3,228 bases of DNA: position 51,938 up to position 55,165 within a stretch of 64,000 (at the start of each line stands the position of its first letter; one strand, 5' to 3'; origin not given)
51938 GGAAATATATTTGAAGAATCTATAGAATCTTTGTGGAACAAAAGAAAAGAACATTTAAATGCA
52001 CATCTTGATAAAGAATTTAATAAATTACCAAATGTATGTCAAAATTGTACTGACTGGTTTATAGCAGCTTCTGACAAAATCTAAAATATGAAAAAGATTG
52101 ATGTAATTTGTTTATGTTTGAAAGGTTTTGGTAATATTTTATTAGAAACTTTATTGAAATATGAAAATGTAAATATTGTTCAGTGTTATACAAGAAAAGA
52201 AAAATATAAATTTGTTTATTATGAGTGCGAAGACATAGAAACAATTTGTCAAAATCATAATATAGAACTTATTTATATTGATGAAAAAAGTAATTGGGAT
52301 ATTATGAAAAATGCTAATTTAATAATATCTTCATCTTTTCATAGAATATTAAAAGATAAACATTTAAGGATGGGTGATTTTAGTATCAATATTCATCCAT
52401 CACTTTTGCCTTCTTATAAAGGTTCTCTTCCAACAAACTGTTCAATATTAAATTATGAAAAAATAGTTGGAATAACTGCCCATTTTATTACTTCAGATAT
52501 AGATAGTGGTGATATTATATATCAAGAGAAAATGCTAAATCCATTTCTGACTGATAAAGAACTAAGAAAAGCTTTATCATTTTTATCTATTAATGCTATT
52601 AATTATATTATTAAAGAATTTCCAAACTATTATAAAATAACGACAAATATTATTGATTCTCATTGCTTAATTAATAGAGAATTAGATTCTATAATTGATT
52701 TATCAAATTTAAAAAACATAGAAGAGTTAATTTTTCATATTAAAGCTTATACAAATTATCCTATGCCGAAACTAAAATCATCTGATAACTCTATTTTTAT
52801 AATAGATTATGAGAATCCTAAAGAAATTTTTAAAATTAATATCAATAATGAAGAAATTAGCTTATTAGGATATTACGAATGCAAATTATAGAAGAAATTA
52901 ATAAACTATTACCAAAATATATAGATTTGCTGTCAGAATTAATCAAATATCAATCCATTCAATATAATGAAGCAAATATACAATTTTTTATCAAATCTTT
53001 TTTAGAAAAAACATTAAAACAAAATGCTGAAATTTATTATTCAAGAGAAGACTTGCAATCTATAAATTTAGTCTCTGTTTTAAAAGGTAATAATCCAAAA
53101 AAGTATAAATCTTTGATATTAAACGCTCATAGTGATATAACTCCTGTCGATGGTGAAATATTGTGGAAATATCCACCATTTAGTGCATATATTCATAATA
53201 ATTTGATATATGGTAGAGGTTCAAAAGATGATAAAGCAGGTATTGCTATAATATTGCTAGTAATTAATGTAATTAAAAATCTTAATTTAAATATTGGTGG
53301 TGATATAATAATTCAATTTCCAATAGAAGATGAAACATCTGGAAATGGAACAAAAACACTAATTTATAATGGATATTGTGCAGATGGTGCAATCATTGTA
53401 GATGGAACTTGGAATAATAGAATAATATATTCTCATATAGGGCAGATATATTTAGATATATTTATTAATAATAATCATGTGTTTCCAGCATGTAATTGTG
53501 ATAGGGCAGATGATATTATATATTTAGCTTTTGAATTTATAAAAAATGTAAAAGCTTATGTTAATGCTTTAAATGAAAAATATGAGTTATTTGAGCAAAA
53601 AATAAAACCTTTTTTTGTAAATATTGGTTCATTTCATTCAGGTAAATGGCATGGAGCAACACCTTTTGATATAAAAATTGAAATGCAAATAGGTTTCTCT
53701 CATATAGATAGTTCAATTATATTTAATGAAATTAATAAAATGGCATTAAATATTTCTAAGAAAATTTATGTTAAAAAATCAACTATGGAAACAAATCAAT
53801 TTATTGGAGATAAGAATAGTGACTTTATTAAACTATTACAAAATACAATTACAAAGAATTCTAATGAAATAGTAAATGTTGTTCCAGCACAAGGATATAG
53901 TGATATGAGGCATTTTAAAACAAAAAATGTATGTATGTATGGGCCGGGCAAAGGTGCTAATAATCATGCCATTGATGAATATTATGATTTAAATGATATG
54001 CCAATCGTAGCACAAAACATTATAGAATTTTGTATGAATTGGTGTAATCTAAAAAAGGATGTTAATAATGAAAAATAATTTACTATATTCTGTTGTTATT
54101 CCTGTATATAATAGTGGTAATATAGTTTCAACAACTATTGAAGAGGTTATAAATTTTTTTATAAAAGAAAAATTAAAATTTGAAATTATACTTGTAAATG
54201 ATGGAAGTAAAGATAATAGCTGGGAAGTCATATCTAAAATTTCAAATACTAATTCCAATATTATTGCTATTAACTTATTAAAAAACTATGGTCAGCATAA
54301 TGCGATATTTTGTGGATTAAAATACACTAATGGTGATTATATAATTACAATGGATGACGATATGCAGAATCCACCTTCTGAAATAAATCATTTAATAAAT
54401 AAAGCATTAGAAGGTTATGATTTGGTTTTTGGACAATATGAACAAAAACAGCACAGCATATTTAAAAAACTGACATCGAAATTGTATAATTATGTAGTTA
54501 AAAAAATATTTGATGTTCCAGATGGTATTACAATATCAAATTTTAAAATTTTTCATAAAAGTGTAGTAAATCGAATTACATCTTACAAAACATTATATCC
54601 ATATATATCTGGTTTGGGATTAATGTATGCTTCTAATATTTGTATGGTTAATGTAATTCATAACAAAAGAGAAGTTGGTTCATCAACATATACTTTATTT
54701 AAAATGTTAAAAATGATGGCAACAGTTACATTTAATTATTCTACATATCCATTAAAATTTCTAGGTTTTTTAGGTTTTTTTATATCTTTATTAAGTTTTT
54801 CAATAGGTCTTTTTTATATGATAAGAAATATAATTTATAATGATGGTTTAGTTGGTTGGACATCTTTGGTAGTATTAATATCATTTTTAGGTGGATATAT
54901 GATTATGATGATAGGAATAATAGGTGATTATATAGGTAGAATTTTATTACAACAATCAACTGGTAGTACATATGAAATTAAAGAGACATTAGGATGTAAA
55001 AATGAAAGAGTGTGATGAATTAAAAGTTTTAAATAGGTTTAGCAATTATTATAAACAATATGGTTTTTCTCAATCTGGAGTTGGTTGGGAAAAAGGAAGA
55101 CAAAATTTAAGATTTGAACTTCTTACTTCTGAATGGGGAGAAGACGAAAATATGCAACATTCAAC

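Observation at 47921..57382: Arn/Gtr-like periplasmic glycoconjugate-modification locus built on a dTDP-4-amino-4,6-dideoxyhexose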

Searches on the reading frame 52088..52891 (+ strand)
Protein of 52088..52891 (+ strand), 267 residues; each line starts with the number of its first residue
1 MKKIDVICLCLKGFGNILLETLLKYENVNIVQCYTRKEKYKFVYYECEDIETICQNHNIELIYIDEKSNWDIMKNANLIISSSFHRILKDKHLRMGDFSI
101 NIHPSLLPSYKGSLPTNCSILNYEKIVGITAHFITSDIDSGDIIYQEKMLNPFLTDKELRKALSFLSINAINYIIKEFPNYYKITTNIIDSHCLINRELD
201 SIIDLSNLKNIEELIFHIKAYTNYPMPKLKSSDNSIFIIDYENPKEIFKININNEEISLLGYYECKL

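Call 3: search_protein_families(library=pfam, proteins=[window:52088-52891:+], max_evalue=0.01)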
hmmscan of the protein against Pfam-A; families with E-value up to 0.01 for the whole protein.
window:52088-52891:+ (267 aa): 1 family
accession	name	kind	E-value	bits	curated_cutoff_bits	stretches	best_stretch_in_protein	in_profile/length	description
PF00551.24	Formyl_trans_N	-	5.8e-17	62.5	26.1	1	74-149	78-154/181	Formyl transferase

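Call 4: search_protein_families(library=ncbifam, proteins=[window:52088-52891:+], max_evalue=0.01)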
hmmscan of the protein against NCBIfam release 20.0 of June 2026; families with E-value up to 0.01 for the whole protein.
window:52088-52891:+ (267 aa): 7 families
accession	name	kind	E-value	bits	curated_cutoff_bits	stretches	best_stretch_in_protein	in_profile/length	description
TIGR00460.1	fmt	equivalog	1.3e-22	80.3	201.5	1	17-239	14-246/315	methionyl-tRNA formyltransferase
TIGR00639.1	PurN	equivalog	3e-13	49.7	150.1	1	74-149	78-154/192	phosphoribosylglycinamide formyltransferase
NF004684.0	PRK06027.1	subfamily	8.8e-13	48.6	223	1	71-147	159-238/286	formyltetrahydrofolate deformylase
TIGR00655.1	PurU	equivalog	1.8e-12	47.4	285.95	1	48-147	131-233/280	formyltetrahydrofolate deformylase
NF005414.0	PRK06988.1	equivalog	1.8e-12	46.9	316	1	49-149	46-152/311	formyltransferase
NF005998.1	PRK08125.1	equivalog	9.2e-12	44.1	777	1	28-150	24-151/649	bifunctional UDP-4-amino-4-deoxy-L-arabinose formyltransferase/UDP-glucuronic acid oxidase ArnA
NF005755.0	PRK07579.1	equivalog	2.3e-09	37.4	238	1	30-149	17-137/245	dTDP-4-amino-4,6-dideoxyglucose formyltransferase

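Call 44: search_solved_structures(query=window:52088-52891:+, max_evalue=0.001)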
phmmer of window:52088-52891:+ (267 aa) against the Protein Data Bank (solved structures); distinct sequences matched with E-value up to 0.001: 56.
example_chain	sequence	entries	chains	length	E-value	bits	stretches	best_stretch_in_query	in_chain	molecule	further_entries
5uin_A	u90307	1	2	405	6.1e-10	42.3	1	77-249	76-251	Formyltransferase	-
3lou_A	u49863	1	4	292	6.1e-10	42.3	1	74-146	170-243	Formyltetrahydrofolate deformylase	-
5uij_A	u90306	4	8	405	6.3e-10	42.2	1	77-249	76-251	Formyltransferase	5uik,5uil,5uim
3nrb_A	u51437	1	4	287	1.4e-09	41.1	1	73-147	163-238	Formyltetrahydrofolate deformylase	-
1zlx_A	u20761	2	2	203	2.2e-09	40.4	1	76-148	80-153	Phosphoribosylglycinamide formyltransferase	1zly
1meo_A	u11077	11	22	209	2.3e-09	40.3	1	76-148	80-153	Phosphoribosylglycinamide formyltransferase | Trifunctional purine biosynthetic protein adenosine-3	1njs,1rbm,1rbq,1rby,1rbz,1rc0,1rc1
4zyt_A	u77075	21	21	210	2.4e-09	40.3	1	76-148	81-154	Trifunctional purine biosynthetic protein adenosine-3 | Phosphoribosylglycinamide formyltransferase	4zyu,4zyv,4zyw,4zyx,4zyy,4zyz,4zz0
3n0v_A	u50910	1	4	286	2.6e-09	40.2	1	75-146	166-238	Formyltetrahydrofolate deformylase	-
1mej_B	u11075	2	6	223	2.7e-09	40.1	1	76-148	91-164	Phosphoribosylglycinamide formyltransferase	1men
5j9f_A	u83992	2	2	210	3.3e-09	39.8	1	76-148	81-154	Trifunctional purine biosynthetic protein adenosine-3 | Phosphoribosylglycinamide formyltransferase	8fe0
3obi_A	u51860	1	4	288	1e-08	38.2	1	75-147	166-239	Formyltetrahydrofolate deformylase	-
5cjj_A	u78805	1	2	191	4.2e-08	36.2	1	75-161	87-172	Phosphoribosylglycinamide formyltransferase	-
4xcz_A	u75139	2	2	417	7.3e-08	35.4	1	54-233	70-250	TDP-3-aminoquinovose-N-formyltransferase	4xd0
4xd1_A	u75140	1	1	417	1.1e-07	34.8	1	54-236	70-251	TDP-3-aminoquinovose-N-formyltransferase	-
4nv1_C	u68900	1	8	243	2e-07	34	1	56-234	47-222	Formyltransferase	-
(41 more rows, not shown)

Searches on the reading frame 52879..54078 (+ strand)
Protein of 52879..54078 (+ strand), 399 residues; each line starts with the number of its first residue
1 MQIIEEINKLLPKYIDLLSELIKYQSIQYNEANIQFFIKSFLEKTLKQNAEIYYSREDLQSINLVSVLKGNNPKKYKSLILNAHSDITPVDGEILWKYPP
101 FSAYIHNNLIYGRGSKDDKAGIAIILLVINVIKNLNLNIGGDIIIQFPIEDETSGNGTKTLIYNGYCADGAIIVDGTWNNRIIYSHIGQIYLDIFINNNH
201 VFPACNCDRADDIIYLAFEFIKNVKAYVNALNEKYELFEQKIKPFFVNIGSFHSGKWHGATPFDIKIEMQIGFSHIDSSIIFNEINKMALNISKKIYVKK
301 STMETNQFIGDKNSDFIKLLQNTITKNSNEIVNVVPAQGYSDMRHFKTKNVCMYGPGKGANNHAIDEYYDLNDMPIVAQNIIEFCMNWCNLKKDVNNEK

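Call 3: search_protein_families(library=pfam, proteins=[window:52879-54078:+], max_evalue=0.01)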
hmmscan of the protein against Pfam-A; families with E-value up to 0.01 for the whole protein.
window:52879-54078:+ (399 aa): 2 families
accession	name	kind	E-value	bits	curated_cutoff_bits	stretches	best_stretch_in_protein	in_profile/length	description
PF01546.33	Peptidase_M20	-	3.5e-22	79.8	24.6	1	80-382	1-201/206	Peptidase family M20/M25/M40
PF04389.22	Peptidase_M28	-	0.0012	19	21.3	1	63-152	1-67/193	Peptidase family M28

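Call 4: search_protein_families(library=ncbifam, proteins=[window:52879-54078:+], max_evalue=0.01)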
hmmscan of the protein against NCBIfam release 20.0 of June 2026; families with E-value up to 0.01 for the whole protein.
window:52879-54078:+ (399 aa): 47 families (the best 25 are shown)
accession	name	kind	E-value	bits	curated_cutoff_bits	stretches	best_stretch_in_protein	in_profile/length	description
TIGR01910.1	DapE-ArgE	subfamily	8.4e-52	176.6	217.6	1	15-374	1-367/373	ArgE/DapE family deacylase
NF005306.0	PRK06837.1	subfamily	2.4e-48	165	376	1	3-393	11-426/427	ArgE/DapE family deacylase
NF005373.0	PRK06915.1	equivalog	1.5e-38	132.9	428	1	3-393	8-422/422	peptidase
NF006370.0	PRK08596.1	equivalog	1.8e-37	129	412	2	2-177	7-182/425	acetylornithine deacetylase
NF006365.0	PRK08588.1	subfamily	2.3e-28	99.6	289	1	14-372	9-364/383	succinyl-diaminopimelate desuccinylase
NF006399.0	PRK08651.1-2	equivalog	2.1e-27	96.2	381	2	15-226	7-215/405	succinyl-diaminopimelate desuccinylase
NF006400.0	PRK08651.1-3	equivalog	3.4e-22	78.8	374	1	74-384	81-402/410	succinyl-diaminopimelate desuccinylase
NF009557.0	PRK13009.1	equivalog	2.3e-21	76.4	284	2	13-162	4-146/377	succinyl-diaminopimelate desuccinylase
NF003474.0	PRK05111.1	equivalog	1.1e-19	70.7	460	1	11-389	5-381/383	acetylornithine deacetylase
NF009555.0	PRK13004.1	equivalog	2.2e-18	66.3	321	1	3-234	6-227/399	YgeY family selenium metabolism-linked hydrolase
TIGR01892.1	AcOrn-deacetyl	equivalog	1.8e-17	63.5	297.7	1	17-374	2-354/365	acetylornithine deacetylase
NF006326.0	PRK08554.1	equivalog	6.6e-17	61.4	354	1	14-158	11-150/446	peptidase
NF005710.0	PRK07522.1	subfamily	6.9e-17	61.7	412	1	12-377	8-377/391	acetylornithine deacetylase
TIGR01246.1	dapE_proteo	equivalog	1.1e-16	60.9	361.8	1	15-378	2-360/370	succinyl-diaminopimelate desuccinylase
NF010589.0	PRK13983.1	equivalog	1.4e-16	60.5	333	1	2-247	4-263/409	M20 family metallo-hydrolase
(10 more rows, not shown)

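Call 45: search_solved_structures(query=window:52879-54078:+, max_evalue=0.001)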
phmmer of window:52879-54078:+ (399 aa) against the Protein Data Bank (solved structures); distinct sequences matched with E-value up to 0.001: 15.
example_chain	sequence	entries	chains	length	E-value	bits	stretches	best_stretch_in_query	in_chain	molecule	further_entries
3pfo_A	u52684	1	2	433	2.9e-22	82.4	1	70-273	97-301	putative acetylornithine deacetylase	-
7uoi_A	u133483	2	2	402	3.8e-19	72.2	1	15-373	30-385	succinyl-diaminopimelate desuccinylase | Probable succinyl-diaminopimelate desuccinylase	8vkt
4h2k_A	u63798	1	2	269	3e-09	39.6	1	9-160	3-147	Succinyl-diaminopimelate desuccinylase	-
5vo3_A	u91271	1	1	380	4.2e-09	39.1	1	8-161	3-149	Succinyl-diaminopimelate desuccinylase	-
3ic1_A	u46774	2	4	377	1e-08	37.9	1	13-161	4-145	Succinyl-diaminopimelate desuccinylase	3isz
4mmo_A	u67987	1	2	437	6.2e-08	35.3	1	72-144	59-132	Sso-CP2 metallo-carboxypetidase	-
2pok_A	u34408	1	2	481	2.5e-07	33.3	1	11-127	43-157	Peptidase, M20/M25/M40 family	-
3ct9_A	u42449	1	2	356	2.1e-05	26.9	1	13-288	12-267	Acetylornithine deacetylase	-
1cg2_A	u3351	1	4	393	4.6e-05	25.8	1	61-164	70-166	CARBOXYPEPTIDASE G2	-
6xj5_A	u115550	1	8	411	4.9e-05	25.7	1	61-164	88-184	Carboxypeptidase G2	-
1q7l_A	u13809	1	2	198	9.4e-05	24.8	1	64-132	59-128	Aminoacylase-1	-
7m6u_A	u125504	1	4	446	9.9e-05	24.7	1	63-164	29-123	Carboxypeptidase G2 circular permuation pro-domain fusion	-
7rsf_A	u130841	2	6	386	0.00018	23.9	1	77-256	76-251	Acetylornithine deacetylase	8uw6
7lgp_A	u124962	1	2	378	0.00092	21.5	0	78-159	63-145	Succinyl-diaminopimelate desuccinylase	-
4ruh_A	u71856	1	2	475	0.00095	21.5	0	70-139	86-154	Cytosolic non-specific dipeptidase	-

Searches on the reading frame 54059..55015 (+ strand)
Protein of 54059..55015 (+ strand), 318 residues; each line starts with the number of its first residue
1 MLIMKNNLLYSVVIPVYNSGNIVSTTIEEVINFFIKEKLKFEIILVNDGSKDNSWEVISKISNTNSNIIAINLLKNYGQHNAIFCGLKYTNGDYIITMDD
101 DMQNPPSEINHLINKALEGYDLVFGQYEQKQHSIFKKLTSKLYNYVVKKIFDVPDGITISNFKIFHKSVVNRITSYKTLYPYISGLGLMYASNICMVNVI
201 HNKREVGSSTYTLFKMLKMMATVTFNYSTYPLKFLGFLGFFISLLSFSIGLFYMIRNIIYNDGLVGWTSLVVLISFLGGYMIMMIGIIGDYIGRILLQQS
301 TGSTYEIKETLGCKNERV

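Call 3: search_protein_families(library=pfam, proteins=[window:54059-55015:+], max_evalue=0.01)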
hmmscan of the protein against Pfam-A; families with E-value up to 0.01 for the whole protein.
window:54059-55015:+ (318 aa): 2 families
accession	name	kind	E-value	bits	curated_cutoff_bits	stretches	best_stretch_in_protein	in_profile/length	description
PF00535.33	Glycos_transf_2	-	8.3e-31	107.6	23.3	1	11-170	1-164/168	Glycosyl transferase family 2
PF10111.15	Glyco_tranf_2_2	-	3.4e-08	33.8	27.3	1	11-103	1-93/276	Glycosyltransferase like family 2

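Call 4: search_protein_families(library=ncbifam, proteins=[window:54059-55015:+], max_evalue=0.01)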
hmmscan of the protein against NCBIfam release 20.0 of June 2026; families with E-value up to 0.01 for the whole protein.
window:54059-55015:+ (318 aa): 21 families
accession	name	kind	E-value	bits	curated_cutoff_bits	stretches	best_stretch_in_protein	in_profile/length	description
NF007986.1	PRK10714.1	equivalog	1.1e-55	188.9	529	1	11-310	9-311/316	undecaprenyl-phosphate 4-deoxy-4-formamido-L-arabinose transferase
NF047588.1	GlcsyltransPgfSStrep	equivalog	1.7e-41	142.4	500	1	10-309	3-304/308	glycosyltransferase PgfS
TIGR03937.1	PgaC_IcaA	equivalog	6.9e-16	58.2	422.3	1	9-113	46-147/407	poly-beta-1,6-N-acetyl-D-glucosamine synthase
NF007482.0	PRK10073.1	equivalog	6.3e-14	51.7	423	1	4-118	2-112/334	glycosyltransferase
NF041875.1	EPS_EpsD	equivalog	6e-13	48.9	370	1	11-125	2-114/325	exopolysaccharide biosynthesis glycosyltransferase EpsD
TIGR04182.1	glyco_TIGR04182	equivalog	1.9e-11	43.9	325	1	12-294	4-284/293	S-layer glycoprotein N-glycosyltransferase AglJ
NF047683.1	TeichurnBiosyTuaG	equivalog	6.6e-11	42.3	400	1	5-129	3-125/252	teichuronic acid biosynthesis protein TuaG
TIGR03111.1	glyc2_xrt_Gpos1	hypoth_equivalog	7.6e-11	41.4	363.95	1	11-114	52-154/439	TIGR03111 family XrtG-associated glycosyltransferase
NF050050.1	ProtGlycPglI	equivalog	3.1e-10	39.9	500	1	10-141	4-134/306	GalNAc(5)-diNAcBac-PP-undecaprenol beta-1,3-glucosyltransferase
NF038302.1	EPS_HpsE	equivalog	1e-08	34.5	300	1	10-103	3-98/307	hormogonium polysaccharide biosynthesis glycosyltransferase HpsE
NF010496.0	PRK13915.1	equivalog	8.2e-08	31.7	262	1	4-123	27-151/307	glucosyl-3-phosphoglycerate synthase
NF058614.1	PPMAGASynPpgS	equivalog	2.1e-07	30.6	370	1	12-127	4-113/226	polyprenyl-phospho-N-acetylgalactosaminyl synthase PpgS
NF053739.1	GlytfEpsEBac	equivalog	1.6e-06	27.4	450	1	11-102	4-93/265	glycosyltransferase EpsE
TIGR04283.1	glyco_like_mftF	equivalog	5e-05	23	182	1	11-127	2-107/221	TIGR04283 family arsenosugar biosynthesis glycosyltransferase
NF038299.1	EPS_HpsN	equivalog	0.00013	21.1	425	1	10-109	3-99/317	hormogonium polysaccharide biosynthesis glycosyltransferase HpsN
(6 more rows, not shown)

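Call 21: search_solved_structures(query=window:54059-55015:+, max_evalue=0.001)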
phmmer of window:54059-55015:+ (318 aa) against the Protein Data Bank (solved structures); distinct sequences matched with E-value up to 0.001: 15.
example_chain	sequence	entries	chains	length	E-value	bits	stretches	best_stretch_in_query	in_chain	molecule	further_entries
9hwj_A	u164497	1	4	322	7.6e-46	159.9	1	10-308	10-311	Undecaprenyl-phosphate 4-deoxy-4-formamido-L-arabinose transferase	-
5ekp_C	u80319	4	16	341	2.2e-44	155.1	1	9-309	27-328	Uncharacterized glycosyltransferase sll0501 | Glycosyltransferase sll0501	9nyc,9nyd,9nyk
9nye_A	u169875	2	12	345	2.3e-44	155.1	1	9-309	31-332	Glycosyltransferase sll0501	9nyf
5eke_A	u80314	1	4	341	2.8e-44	154.8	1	9-309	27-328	Uncharacterized glycosyltransferase sll0501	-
9bhc_C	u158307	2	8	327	8.7e-44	153.2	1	10-299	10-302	Undecaprenyl-phosphate 4-deoxy-4-formamido-L-arabinose transferase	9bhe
8vxh_A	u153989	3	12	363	1.2e-43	152.7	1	10-299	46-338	Undecaprenyl-phosphate 4-deoxy-4-formamido-L-arabinose transferase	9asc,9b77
5mlz_A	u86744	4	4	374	1.9e-13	53.5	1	8-171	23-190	Dolichol monophosphate mannose synthase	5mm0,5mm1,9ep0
8vh7_A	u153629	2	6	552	1.7e-09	40.6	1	7-115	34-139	Heparosan synthase B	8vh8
8viw_A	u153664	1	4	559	1.9e-09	40.4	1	7-115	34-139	Heparosan synthase B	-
5hea_A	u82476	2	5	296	5.1e-09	39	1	4-157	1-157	Putative glycosyltransferase (GalT1)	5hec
2z86_A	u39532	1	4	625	6e-09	38.8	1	11-107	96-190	Chondroitin synthase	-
2z87_A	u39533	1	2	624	6.2e-09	38.7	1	11-107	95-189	Chondroitin synthase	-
5tze_C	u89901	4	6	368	0.00036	23.1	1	10-101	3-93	Glycosyl transferase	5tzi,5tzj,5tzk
5tz8_A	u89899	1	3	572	0.00066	22.2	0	10-101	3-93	Glycosyl transferase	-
9jma_A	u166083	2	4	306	0.00066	22.2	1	9-124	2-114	GalNAc(5)-diNAcBac-PP-undecaprenol beta-1,3-glucosyltransferase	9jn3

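Call 61: search_solved_structures(query=window:54059-55015:+, max_evalue=1e-40, show_alignments=2)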
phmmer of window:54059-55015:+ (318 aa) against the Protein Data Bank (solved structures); distinct sequences matched with E-value up to 1e-40: 6.
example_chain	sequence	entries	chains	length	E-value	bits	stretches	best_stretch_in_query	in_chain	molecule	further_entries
9hwj_A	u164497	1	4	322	7.6e-46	159.9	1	10-308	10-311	Undecaprenyl-phosphate 4-deoxy-4-formamido-L-arabinose transferase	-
5ekp_C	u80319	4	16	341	2.2e-44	155.1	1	9-309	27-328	Uncharacterized glycosyltransferase sll0501 | Glycosyltransferase sll0501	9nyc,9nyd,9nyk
9nye_A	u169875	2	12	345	2.3e-44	155.1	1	9-309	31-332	Glycosyltransferase sll0501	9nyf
5eke_A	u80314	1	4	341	2.8e-44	154.8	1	9-309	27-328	Uncharacterized glycosyltransferase sll0501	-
9bhc_C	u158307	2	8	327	8.7e-44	153.2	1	10-299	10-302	Undecaprenyl-phosphate 4-deoxy-4-formamido-L-arabinose transferase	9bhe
8vxh_A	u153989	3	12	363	1.2e-43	152.7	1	10-299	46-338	Undecaprenyl-phosphate 4-deoxy-4-formamido-L-arabinose transferase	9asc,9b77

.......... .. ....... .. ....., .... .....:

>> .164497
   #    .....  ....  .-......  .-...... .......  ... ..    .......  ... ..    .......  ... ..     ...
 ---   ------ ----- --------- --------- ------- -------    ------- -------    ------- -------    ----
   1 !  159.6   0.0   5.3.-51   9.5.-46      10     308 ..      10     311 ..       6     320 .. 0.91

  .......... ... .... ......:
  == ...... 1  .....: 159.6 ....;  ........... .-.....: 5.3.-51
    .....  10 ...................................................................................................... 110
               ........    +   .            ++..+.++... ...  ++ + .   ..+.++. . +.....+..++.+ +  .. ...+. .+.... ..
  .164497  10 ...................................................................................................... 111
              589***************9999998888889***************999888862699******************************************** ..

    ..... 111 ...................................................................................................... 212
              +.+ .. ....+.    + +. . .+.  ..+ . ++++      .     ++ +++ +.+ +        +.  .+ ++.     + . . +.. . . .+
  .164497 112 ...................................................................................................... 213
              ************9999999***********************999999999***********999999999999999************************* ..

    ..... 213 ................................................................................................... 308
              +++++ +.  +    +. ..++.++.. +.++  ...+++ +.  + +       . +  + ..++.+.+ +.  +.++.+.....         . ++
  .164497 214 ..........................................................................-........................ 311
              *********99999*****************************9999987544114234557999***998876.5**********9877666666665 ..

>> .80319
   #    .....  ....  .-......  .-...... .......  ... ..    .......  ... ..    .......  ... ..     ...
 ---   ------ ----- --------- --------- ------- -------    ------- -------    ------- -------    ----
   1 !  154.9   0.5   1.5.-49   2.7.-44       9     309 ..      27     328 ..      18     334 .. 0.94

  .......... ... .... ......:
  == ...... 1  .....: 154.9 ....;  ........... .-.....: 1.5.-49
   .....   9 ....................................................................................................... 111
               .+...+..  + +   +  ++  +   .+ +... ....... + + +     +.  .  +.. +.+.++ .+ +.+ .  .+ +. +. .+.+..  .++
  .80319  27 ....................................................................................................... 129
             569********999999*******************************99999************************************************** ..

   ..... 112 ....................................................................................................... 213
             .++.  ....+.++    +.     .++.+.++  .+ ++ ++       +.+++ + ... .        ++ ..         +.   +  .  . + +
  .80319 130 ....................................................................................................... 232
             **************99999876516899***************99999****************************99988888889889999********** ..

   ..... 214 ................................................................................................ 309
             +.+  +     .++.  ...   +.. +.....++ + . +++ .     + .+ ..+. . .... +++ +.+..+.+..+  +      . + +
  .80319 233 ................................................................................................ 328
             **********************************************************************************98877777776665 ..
